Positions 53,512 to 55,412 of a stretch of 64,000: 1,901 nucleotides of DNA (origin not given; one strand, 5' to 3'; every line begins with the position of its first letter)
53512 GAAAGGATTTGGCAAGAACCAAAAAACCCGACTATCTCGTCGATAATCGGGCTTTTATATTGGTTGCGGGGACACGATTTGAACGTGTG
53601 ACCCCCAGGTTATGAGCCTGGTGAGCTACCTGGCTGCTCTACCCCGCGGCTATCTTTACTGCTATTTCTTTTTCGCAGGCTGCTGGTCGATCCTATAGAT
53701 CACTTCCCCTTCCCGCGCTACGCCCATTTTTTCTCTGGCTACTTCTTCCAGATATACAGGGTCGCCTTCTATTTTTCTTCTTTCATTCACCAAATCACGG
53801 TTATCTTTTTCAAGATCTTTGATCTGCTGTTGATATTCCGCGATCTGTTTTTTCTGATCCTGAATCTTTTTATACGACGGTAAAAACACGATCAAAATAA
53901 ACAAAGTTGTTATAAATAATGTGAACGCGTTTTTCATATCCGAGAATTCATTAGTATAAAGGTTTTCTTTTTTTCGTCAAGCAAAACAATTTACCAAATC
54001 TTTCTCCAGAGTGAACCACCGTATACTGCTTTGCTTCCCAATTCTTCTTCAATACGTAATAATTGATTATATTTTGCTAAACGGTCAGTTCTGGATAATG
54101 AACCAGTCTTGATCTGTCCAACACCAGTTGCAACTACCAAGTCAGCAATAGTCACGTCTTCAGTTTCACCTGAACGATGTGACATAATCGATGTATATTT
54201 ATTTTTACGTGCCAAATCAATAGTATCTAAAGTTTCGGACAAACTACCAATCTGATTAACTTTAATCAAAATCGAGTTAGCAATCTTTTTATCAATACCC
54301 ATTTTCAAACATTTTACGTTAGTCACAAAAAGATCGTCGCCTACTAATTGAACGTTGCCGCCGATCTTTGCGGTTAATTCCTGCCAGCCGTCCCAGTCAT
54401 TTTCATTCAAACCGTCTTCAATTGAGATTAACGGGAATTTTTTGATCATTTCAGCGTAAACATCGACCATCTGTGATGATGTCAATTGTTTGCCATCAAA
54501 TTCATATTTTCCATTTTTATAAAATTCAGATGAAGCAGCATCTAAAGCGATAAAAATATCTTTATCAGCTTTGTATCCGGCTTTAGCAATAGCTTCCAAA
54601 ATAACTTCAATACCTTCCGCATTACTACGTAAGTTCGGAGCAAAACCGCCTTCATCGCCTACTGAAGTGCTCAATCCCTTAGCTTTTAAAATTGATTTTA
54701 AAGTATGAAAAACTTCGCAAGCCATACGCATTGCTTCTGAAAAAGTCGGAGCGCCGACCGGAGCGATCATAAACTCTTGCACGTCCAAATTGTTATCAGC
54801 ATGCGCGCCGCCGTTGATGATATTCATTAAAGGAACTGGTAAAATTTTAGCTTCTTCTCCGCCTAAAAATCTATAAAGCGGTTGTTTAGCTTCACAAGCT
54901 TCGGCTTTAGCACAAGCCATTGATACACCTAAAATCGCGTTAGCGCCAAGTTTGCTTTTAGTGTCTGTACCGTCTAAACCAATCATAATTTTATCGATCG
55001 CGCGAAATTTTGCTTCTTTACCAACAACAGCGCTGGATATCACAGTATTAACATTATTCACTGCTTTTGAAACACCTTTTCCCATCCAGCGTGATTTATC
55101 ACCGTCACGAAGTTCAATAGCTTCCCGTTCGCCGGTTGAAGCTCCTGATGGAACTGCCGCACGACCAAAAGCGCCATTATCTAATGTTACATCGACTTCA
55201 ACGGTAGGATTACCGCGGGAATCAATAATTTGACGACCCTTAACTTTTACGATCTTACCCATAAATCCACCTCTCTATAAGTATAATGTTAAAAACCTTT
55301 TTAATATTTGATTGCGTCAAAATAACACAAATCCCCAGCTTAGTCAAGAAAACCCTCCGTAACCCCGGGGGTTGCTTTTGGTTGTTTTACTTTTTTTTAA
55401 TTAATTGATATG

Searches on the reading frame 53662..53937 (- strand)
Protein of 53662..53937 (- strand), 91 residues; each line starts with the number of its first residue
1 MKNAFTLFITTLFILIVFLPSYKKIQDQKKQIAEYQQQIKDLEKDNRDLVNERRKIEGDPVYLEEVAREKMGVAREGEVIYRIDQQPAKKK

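Call 9: search_protein_families(library=pfam, proteins=[window:53662-53937:-], max_evalue=0.01)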
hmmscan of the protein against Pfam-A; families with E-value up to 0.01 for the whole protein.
window:53662-53937:- (91 aa): 1 family
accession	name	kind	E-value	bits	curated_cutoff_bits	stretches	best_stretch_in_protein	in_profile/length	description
PF04977.20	DivIC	-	4.9e-16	58.8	28.9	1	8-84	2-78/80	Septum formation initiator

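Call 10: find_encoding_contigs(protein=window:53662-53937:-, flank=10000, max_places=10)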
Protein window:53662-53937:- (91 aa): no gene with exactly this product is on record in the collection.

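Call 17: find_homologous_proteins(query=window:53662-53937:-)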
Query window:53662-53937:- (91 aa): 12 proteins with E <= 0.001 among 12 candidates.
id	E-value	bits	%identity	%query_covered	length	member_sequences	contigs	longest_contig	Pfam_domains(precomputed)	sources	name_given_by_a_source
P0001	1.1e-50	187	100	100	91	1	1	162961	PF04977.21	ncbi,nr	ncbi:MAG: septum formation initiator family protein [Candidatus Omnitrophica bacterium]|nr:septum fo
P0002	2.4e-24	103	62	92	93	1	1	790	PF04977.21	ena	-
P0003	3.0e-23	99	58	91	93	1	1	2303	PF04977.21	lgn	-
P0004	5.2e-23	98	58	91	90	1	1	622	PF04977.21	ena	-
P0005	2.6e-22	96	57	97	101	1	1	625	PF04977.21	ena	-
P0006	3.2e-22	96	58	91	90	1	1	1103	PF04977.21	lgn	-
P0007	6.3e-22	95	56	97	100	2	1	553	PF04977.21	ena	-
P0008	5.6e-20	89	55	91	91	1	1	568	PF04977.21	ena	-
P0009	9.3e-20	88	54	91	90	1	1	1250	PF04977.21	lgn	-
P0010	3.4e-16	77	48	95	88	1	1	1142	PF04977.21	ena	-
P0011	2.2e-15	74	45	93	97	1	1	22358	PF04977.21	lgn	-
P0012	2.3e-10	58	47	62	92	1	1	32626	PF04977.21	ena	-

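Call 18: find_encoding_contigs(protein=P0001, flank=10000, max_places=5)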
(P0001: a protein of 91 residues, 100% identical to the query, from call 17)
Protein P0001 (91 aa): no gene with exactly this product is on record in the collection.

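Call 19: find_encoding_contigs(protein=P0003, flank=10000, max_places=5)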
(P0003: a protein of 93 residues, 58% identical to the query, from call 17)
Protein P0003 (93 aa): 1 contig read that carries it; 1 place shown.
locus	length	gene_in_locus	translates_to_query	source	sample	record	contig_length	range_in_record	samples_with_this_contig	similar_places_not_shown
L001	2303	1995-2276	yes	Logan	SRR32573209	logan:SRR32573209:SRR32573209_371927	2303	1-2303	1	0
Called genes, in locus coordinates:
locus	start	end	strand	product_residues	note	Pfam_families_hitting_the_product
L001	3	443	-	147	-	?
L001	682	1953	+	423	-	PF03952:Enolase_N, PF00113:Enolase_C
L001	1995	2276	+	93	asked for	PF04977:DivIC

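Call 20: find_encoding_contigs(protein=P0011, flank=10000, max_places=5)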
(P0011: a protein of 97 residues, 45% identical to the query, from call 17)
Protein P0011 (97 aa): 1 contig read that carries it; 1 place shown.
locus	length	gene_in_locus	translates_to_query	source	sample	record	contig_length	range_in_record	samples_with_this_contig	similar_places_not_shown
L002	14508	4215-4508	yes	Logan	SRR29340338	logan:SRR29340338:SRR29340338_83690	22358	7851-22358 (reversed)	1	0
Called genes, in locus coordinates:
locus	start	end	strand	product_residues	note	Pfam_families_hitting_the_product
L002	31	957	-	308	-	-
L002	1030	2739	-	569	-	PF00004:AAA, PF13671:AAA_33 (faint), PF17862:AAA_lid_3, PF01434:Peptidase_M41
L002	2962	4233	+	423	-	PF03952:Enolase_N, PF00113:Enolase_C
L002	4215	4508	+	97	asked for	PF04977:DivIC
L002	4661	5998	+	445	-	PF04851:ResIII, PF00270:DEAD, PF00271:Helicase_C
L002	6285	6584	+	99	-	-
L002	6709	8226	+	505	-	PF00072:Response_reg, PF00165:HTH_AraC (weak), PF12833:HTH_18, PF00165:HTH_AraC (weak), PF00512:HisKA, PF02518:HATPase_c, PF14501:HATPase_c_5 (weak)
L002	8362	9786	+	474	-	PF04972:BON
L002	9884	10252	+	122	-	PF00072:Response_reg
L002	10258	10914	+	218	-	PF00081:Sod_Fe_N, PF02777:Sod_Fe_C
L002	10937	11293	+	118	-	PF01329:Pterin_4a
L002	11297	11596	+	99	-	-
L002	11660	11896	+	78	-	-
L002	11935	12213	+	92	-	-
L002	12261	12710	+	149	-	-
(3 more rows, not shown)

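Call 22: find_encoding_contigs(protein=P0012, flank=10000, max_places=5)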
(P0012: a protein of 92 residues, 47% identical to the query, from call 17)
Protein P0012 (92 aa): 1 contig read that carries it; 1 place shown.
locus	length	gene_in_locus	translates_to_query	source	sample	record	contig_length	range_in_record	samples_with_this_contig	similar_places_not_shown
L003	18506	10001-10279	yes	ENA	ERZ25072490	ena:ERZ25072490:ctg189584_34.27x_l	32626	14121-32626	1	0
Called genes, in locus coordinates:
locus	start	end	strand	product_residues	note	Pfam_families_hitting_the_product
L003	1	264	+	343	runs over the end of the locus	PF00630:Filamin (faint), PF01436:NHL (faint), PF08450:SGL (weak)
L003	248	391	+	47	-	-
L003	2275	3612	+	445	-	PF14893:PNMA_C (faint)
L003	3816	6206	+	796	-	PF00078:RVT_1, PF17919:RT_RNaseH_2, PF17917:RT_RNaseH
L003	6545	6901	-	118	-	-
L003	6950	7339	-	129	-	-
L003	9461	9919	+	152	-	PF00113:Enolase_C, PF07476:MAAL_C (weak)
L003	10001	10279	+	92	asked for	PF04977:DivIC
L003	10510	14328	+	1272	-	PF02259:FAT (faint), PF13432:TPR_16 (faint), PF00515:TPR_1 (faint), PF07719:TPR_2 (faint), PF13176:TPR_7 (faint), PF13181:TPR_8 (faint), PF13424:TPR_12 (faint), PF13428:TPR_14 (faint), +2 more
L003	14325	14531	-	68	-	-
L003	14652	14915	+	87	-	-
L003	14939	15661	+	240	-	-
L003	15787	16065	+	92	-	-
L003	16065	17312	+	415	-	PF05272:VapE-like_dom, PF19263:DUF5906 (weak)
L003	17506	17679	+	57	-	-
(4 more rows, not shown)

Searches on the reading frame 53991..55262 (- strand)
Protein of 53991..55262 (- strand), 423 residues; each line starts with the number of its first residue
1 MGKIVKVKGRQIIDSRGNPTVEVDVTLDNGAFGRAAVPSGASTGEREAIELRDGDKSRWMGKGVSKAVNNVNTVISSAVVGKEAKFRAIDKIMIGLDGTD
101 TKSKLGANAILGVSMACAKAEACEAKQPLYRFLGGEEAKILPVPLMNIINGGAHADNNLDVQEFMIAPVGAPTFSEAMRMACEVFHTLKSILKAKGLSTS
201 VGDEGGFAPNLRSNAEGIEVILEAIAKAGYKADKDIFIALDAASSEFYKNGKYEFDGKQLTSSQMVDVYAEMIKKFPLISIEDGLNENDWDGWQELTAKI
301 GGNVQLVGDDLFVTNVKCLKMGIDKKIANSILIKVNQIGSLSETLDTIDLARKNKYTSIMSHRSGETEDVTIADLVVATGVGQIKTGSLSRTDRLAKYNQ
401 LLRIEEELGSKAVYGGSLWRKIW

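Call 9: search_protein_families(library=pfam, proteins=[window:53991-55262:-], max_evalue=0.01)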
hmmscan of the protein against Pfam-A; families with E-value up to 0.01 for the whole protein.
window:53991-55262:- (423 aa): 3 families
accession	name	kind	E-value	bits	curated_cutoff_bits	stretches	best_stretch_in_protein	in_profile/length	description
PF00113.28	Enolase_C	-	2.1e-131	438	21.5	1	139-418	2-291/296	Enolase, C-terminal TIM barrel domain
PF03952.21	Enolase_N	-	8.4e-57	191.4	35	1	4-133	1-131/131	Enolase, N-terminal domain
PF13378.12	MR_MLE_C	-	0.0029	17.8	29.4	1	256-362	50-154/219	Enolase C-terminal domain-like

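Call 14: find_encoding_contigs(protein=window:53991-55262:-, flank=10000, max_places=10)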
Protein window:53991-55262:- (423 aa): no gene with exactly this product is on record in the collection.

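Call 23: find_related_loci(query=window:53991-55262:-, collection=genome_contigs, flank=10000)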
Query window:53991-55262:- (423 aa) in genome_contigs; peptide patterns used: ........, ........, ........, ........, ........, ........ (x = any residue, [..] = any of these).
599 stretches matched a pattern (row limit reached: there are more); 562 encode a relative of the query (tblastn E <= 1e-3); the best 80 are kept; 80 distinct loci.
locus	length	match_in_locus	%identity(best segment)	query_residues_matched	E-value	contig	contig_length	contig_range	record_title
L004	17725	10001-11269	79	1-423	0e+0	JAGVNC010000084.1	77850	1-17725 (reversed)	MAG: Candidatus Omnitrophota bacterium isolate DeMMO3_17 c_000000019600, whole genome shotgun sequence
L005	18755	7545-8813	78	1-423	0e+0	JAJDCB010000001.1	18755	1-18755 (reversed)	MAG: Candidatus Omnitrophota bacterium isolate OFTM390 OFTM390_0, whole genome shotgun sequence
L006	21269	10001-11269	79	1-423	0e+0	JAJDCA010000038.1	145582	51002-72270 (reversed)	MAG: Candidatus Omnitrophota bacterium isolate OFTM38 OFTM38_37, whole genome shotgun sequence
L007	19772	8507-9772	76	1-422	0e+0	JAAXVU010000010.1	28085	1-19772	MAG: Candidatus Omnitrophota bacterium isolate W9_Combined_metabat1_094 W9_Combined_metabat1_094_NODE_914, whole genome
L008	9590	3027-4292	77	1-422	0e+0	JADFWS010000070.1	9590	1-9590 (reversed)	MAG: Candidatus Omnitrophota bacterium isolate nCal2bin1 nCal2_bin1_NODE_70_length_9590_cov_4.588773, whole genome shotg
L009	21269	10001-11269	79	1-423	0e+0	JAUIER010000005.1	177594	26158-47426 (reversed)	MAG: bacterium isolate 8_bin.41 NODE_167_length_177594_cov_1.507255, whole genome shotgun sequence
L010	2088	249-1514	77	1-422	0e+0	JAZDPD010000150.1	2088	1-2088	MAG: Candidatus Omnitrophota bacterium isolate MEGAHIT-group-0.817 k141_1582950, whole genome shotgun sequence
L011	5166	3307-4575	77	1-423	0e+0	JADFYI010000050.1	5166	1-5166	MAG: Candidatus Omnitrophota bacterium isolate nDJH6bin28 nDJH6_bin28_NODE_14050_length_5166_cov_5.487380, whole genome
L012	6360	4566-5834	76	1-423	0e+0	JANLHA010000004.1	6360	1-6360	MAG: Candidatus Omnitrophota bacterium isolate P6-5 k99_334633, whole genome shotgun sequence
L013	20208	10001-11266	75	1-422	0e+0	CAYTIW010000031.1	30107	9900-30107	MAG TPA_asm: uncultured Planctomycetales bacterium isolate binchicken_co115_236 genome assembly, contig: NODE_2558_lengt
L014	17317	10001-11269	76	1-423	0e+0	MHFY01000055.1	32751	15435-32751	MAG: Omnitrophica WOR_2 bacterium GWA2_47_8 gwa2_scaffold_1967, whole genome shotgun sequence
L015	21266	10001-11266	75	1-422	0e+0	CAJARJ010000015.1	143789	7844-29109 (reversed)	MAG: Candidatus Omnitrophica bacterium isolate Loc090907-6m_bin-269 genome assembly, contig: bin-269:15/22, whole genome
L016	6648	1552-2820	76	1-423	0e+0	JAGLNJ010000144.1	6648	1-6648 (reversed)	MAG: Candidatus Omnitrophota bacterium isolate RS_6_36 ROV157_6.bin.36.fa_144, whole genome shotgun sequence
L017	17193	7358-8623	76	1-422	0e+0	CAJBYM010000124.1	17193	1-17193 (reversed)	MAG: Candidatus Omnitrophica bacterium isolate Loc090907-5m_bin-489 genome assembly, contig: bin-489:124/139, whole geno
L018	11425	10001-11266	76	1-422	0e+0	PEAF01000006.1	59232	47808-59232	MAG: Candidatus Omnitrophota bacterium isolate MBPbin6 scaffold33, whole genome shotgun sequence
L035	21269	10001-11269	72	1-423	0e+0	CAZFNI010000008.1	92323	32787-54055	MAG TPA_asm: uncultured Planctomycetales bacterium isolate SRP342105_co1_465 genome assembly, contig: NODE_290_length_92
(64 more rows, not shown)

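Call 32: search_protein_families(library=pfam, proteins=[L035:12544-13644:+, L035:13654-14583:+, L035:14580-15869:+, L035:15882-17741:+, L035:17841-18560:+, L035:18648-19850:+], max_evalue=0.001)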
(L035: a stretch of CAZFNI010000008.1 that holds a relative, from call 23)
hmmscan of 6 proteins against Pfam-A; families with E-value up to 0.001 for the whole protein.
L035:12544-13644:+ (366 aa): 2 families
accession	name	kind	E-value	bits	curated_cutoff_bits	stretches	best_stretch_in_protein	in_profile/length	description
PF19034.5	RnlA-toxin_DBD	-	1.1e-07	32.7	27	1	207-327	3-124/125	RNase LS, bacterial toxin DBD domain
PF15935.10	RnlA_toxin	-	0.00031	21.4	27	0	106-180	18-87/87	RNase LS, bacterial toxin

L035:13654-14583:+ (309 aa): 1 family
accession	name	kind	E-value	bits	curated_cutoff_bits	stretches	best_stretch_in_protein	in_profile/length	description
PF01351.25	RNase_HII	-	1.5e-28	100.5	25.8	1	100-304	1-197/199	Ribonuclease HII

L035:14580-15869:+ (429 aa): 5 families
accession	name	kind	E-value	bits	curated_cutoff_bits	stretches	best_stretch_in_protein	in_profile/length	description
PF13428.12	TPR_14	-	1.8e-08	34.7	23.5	0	207-244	5-43/44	Tetratricopeptide repeat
PF14559.12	TPR_19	-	2.9e-08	34.4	25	0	178-235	1-57/68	Tetratricopeptide repeat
PF22860.2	DUF7017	-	4e-08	33.8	27.5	1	205-317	3-114/141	Domain of unknown function (DUF7017)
PF13424.12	TPR_12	-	2.2e-05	25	30.1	0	209-262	9-71/77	Tetratricopeptide repeat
PF13174.12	TPR_6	-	9.7e-05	23.2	26.3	0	208-235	5-32/33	Tetratricopeptide repeat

L035:15882-17741:+ (619 aa): 2 families
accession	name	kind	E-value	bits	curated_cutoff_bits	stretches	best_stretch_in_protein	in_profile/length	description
PF03235.19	GmrSD_N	-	1.4e-34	120.5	33.2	1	13-226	3-198/199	GmrSD restriction endonuclease, N-terminal domain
PF07510.16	GmrSD_C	-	6.3e-10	39.5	23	1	439-553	4-119/138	GmrSD restriction endonucleases, C-terminal domain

L035:17841-18560:+ (239 aa): 0 families

L035:18648-19850:+ (400 aa): 2 families
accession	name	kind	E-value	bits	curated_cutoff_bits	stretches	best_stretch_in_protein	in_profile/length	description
PF02661.23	Fic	-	1.1e-17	65.1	24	1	158-260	4-93/93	Fic/DOC family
PF12728.13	HTH_17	-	4.8e-09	36.8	27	1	355-400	6-51/51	Helix-turn-helix domain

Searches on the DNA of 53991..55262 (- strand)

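Call 52: search_rna_families(sources=[L035, L087, L084], threshold=gathering)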
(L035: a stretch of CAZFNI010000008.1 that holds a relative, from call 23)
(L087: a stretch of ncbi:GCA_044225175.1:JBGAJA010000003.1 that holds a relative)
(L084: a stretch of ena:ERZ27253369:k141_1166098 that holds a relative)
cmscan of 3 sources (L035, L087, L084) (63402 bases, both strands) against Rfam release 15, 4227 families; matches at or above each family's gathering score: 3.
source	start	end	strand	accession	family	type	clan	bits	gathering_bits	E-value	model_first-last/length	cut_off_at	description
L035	2557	2629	+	RF00005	tRNA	Gene; tRNA;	CL00001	69.6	29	4.1e-13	1-71/71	no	tRNA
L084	4825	4898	+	RF00005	tRNA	Gene; tRNA;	CL00001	65.1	29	6.8e-12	1-71/71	no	tRNA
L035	11681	11875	+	RF00028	Intron_gpI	Intron;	-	64.6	50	4.1e-14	1-253/253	no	Group I catalytic intron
